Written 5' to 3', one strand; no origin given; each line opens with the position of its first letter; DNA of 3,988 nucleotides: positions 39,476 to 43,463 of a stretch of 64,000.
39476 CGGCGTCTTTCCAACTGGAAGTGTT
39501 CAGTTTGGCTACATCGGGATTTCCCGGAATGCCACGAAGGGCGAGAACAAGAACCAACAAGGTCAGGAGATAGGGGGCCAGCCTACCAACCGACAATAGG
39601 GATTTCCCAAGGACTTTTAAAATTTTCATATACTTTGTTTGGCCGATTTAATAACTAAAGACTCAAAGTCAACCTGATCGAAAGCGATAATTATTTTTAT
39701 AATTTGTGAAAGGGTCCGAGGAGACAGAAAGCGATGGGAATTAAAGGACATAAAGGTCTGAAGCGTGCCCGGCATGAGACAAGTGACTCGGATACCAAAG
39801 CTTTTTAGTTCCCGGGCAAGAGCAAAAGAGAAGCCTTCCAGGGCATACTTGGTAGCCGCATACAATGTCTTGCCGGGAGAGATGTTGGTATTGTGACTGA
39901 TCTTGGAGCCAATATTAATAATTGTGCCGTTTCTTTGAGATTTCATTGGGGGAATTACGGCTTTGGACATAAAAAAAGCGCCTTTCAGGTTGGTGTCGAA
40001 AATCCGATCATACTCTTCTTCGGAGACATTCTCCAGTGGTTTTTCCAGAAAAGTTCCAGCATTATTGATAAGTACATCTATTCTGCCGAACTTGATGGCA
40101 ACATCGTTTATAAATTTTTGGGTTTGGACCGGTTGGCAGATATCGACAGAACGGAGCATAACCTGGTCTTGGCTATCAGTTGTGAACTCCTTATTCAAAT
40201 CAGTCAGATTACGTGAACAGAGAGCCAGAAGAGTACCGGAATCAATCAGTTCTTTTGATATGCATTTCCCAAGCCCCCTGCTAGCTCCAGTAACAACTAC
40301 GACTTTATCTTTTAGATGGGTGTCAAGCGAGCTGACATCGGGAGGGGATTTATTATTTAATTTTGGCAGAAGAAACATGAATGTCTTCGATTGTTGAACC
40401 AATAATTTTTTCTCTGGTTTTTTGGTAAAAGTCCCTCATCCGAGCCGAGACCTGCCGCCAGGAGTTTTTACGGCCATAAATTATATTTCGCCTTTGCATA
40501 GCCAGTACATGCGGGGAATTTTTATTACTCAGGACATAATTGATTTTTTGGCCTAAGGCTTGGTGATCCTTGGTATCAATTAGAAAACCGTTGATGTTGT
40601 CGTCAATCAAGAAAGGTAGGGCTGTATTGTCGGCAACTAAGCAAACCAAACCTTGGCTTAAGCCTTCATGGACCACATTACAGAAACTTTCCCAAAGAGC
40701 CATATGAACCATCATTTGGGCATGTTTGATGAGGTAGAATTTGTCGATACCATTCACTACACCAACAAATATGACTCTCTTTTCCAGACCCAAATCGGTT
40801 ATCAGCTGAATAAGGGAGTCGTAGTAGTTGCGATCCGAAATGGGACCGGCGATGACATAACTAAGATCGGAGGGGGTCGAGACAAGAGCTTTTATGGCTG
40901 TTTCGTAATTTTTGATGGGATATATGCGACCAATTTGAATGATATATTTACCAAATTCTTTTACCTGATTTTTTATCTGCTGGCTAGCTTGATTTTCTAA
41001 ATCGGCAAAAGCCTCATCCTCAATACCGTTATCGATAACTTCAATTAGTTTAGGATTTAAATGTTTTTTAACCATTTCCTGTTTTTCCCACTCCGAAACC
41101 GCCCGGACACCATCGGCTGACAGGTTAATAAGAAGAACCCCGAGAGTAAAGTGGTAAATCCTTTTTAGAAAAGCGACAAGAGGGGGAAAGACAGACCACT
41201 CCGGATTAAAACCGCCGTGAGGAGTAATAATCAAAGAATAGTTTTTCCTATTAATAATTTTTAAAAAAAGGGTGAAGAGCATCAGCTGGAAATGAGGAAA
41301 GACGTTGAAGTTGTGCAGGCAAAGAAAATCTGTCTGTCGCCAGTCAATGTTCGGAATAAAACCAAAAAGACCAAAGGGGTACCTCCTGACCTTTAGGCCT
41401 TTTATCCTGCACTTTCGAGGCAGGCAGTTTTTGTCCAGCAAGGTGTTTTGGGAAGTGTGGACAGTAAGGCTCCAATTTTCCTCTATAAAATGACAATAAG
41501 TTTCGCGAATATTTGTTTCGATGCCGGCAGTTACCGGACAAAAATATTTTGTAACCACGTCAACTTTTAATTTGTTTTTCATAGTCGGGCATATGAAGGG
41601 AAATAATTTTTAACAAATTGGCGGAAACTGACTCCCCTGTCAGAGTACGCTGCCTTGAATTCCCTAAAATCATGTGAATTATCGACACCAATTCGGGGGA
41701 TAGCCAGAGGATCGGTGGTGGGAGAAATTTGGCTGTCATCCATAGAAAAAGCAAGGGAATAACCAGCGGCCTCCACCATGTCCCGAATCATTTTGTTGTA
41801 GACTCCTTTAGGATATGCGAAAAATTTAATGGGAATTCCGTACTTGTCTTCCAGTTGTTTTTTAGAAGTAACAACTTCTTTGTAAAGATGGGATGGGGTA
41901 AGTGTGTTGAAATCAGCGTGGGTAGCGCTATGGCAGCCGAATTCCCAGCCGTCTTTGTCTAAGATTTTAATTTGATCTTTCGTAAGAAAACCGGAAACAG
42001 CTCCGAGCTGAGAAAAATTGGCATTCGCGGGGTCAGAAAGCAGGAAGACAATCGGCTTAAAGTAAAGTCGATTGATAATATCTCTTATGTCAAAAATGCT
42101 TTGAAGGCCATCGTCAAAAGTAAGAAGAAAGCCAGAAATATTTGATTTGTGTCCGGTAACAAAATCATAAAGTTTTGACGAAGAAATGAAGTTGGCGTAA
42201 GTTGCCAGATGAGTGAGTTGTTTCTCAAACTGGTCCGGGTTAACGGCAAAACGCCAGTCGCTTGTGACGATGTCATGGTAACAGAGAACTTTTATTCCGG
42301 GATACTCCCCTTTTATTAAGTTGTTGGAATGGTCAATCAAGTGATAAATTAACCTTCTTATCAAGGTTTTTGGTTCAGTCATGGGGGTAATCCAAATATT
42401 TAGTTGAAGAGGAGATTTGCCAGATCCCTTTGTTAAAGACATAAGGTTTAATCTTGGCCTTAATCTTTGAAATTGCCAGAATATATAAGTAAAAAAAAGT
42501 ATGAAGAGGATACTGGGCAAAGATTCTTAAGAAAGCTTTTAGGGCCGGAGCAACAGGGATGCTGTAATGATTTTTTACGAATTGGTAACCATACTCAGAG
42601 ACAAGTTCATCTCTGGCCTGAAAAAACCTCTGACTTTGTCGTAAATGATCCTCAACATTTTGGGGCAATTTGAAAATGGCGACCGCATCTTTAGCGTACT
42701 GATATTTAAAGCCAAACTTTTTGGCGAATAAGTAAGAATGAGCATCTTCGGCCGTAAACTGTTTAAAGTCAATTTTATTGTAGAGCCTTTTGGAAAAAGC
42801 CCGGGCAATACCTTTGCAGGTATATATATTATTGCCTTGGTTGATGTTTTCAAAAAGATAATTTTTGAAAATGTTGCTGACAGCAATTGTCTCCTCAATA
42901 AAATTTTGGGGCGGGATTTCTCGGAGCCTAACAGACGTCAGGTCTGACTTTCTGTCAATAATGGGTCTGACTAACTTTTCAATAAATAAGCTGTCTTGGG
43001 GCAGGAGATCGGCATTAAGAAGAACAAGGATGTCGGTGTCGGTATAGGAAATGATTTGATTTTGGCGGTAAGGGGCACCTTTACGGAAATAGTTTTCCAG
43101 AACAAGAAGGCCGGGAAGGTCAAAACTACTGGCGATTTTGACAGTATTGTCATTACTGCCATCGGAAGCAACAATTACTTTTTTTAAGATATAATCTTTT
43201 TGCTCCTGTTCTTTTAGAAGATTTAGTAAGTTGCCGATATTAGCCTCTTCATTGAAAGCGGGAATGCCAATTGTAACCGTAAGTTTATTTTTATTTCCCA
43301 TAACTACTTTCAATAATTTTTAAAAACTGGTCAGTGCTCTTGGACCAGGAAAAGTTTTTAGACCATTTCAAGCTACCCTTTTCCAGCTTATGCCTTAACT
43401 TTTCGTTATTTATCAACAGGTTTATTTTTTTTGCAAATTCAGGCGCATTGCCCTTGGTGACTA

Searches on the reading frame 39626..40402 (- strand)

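Call 48: search_protein_families(library=pfam, proteins=[window:39626-40402:-], max_evalue=0.001)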
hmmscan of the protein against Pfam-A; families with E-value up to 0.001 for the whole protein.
window:39626-40402:- (258 aa): 4 families
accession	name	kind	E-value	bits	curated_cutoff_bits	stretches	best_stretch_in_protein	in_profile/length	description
PF00106.31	adh_short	-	3.7e-49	167.3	26.6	1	33-219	1-187/195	short chain dehydrogenase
PF13561.12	adh_short_C2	-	6.5e-33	114.7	27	1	39-219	1-181/236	Enoyl-(Acyl carrier protein) reductase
PF08659.16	KR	-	2.4e-11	44.3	22.6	1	35-206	3-170/180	KR domain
PF08643.16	DUF1776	-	6.8e-05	22.9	25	1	118-216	103-201/294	Fungal family of unknown function (DUF1776)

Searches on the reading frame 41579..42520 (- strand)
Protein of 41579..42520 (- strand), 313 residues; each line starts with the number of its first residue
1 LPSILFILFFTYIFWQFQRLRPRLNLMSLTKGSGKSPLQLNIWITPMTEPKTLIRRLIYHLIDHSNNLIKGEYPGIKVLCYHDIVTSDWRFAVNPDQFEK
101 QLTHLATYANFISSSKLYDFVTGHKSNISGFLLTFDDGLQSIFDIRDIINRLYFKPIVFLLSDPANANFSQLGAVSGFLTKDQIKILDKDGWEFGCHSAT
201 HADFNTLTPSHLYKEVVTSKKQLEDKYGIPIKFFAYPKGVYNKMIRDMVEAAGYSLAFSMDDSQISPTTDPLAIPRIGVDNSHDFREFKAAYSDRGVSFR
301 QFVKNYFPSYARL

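Call 48: search_protein_families(library=pfam, proteins=[window:41579-42520:-], max_evalue=0.001)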
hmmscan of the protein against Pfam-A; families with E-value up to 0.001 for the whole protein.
window:41579-42520:- (313 aa): 1 family
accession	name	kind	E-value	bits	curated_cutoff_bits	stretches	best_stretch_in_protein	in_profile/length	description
PF01522.26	Polysacc_deac_1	-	7.8e-18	65.1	23.1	1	132-255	10-122/124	Polysaccharide deacetylase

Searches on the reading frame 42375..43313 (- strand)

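Call 48: search_protein_families(library=pfam, proteins=[window:42375-43313:-], max_evalue=0.001)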
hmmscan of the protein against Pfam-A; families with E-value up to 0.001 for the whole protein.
window:42375-43313:- (312 aa): 2 families
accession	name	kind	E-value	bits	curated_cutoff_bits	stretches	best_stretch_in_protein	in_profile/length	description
PF00535.33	Glycos_transf_2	-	5.9e-20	72.3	23.3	1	14-178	1-164/168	Glycosyl transferase family 2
PF13641.12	Glyco_tranf_2_3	-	5e-05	23.9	27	0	13-112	3-106/230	Glycosyltransferase like family 2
